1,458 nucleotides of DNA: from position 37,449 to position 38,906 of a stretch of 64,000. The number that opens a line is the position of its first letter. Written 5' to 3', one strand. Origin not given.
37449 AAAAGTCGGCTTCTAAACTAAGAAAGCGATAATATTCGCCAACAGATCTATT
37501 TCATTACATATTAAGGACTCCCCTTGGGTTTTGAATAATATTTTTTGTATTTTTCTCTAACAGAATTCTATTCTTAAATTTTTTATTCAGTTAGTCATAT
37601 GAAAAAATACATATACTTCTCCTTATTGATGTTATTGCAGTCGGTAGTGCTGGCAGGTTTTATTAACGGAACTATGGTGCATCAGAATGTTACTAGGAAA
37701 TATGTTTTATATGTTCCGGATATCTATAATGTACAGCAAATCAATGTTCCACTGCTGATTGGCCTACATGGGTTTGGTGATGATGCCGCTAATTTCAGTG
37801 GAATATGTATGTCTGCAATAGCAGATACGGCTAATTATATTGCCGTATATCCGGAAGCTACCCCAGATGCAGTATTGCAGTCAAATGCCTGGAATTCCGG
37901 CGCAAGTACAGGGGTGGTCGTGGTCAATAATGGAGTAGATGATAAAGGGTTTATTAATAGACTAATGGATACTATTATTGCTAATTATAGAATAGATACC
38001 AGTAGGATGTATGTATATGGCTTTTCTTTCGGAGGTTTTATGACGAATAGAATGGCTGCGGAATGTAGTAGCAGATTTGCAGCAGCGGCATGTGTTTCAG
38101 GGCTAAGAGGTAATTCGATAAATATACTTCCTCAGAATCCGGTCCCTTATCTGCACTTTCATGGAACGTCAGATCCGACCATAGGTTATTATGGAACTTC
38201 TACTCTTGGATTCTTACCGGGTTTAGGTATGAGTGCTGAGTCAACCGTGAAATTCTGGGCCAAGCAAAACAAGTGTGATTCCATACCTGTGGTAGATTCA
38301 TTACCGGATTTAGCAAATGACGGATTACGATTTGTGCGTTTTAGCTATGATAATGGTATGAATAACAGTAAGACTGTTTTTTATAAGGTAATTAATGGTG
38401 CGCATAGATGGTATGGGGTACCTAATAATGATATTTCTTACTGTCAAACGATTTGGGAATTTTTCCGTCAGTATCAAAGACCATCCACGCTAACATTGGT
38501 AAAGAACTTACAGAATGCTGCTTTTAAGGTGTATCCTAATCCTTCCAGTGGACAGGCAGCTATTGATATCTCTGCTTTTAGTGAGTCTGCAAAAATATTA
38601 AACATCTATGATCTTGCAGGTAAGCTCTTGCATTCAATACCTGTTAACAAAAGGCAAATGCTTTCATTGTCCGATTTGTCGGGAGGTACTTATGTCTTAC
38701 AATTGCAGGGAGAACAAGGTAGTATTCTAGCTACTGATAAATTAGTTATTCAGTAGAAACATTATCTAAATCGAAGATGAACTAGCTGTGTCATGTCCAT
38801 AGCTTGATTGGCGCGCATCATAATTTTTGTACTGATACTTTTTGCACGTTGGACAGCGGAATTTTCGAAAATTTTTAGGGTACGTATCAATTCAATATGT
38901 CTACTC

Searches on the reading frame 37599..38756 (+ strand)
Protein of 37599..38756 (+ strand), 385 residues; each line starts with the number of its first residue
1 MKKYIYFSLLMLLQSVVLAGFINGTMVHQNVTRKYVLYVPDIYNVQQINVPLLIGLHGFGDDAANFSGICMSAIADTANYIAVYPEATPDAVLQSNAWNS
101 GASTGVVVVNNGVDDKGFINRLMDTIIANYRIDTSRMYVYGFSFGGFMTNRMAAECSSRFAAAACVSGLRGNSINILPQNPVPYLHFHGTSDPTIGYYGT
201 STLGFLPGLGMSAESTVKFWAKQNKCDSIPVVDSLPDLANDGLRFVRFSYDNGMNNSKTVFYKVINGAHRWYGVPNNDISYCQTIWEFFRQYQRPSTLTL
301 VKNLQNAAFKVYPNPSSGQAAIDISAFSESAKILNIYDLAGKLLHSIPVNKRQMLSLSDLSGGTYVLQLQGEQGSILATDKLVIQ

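Call 54: search_protein_families(library=ncbifam, proteins=[window:37599-38756:+], max_evalue=1e-10)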
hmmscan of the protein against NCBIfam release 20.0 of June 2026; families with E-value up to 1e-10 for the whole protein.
window:37599-38756:+ (385 aa): 2 families
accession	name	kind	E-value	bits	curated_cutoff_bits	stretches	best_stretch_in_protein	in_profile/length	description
NF050058.1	e_dPHAscl_type1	hypoth_equivalog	1.9e-40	139.1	150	1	29-289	4-276/276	extracellular catalytic domain type 1 short-chain-length polyhydroxyalkanoate depolymerase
TIGR01840.1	esterase_phb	subfamily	1.5e-15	57.2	107.85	1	36-171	2-131/213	PHB depolymerase family esterase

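Call 58: search_protein_families(library=pfam, proteins=[window:37599-38756:+], max_evalue=0.001)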
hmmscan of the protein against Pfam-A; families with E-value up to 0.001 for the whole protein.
window:37599-38756:+ (385 aa): 4 families
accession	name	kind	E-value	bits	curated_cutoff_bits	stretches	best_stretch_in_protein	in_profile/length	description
PF18962.6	Por_Secre_tail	-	1.2e-10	42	27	1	311-384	1-75/75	Secretion system C-terminal sorting domain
PF10503.15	Esterase_PHB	-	1.5e-07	31.4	23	1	35-169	3-131/219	Esterase PHB depolymerase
PF02230.22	Abhydrolase_2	-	1.8e-07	31.7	23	1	48-197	12-172/217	Phospholipase/Carboxylesterase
PF00326.27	Peptidase_S9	-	7.3e-07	29.3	22.6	1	123-168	52-97/213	Prolyl oligopeptidase family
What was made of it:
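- On PorW/SprE (T9SS): Por_Secre_tail at 42 bits on esterase 37599-38756 (call 58).
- Checked: T9SS cargo in the window: esterase 37599-38756 carries Por_Secre_tail at 42 bits (call 58).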
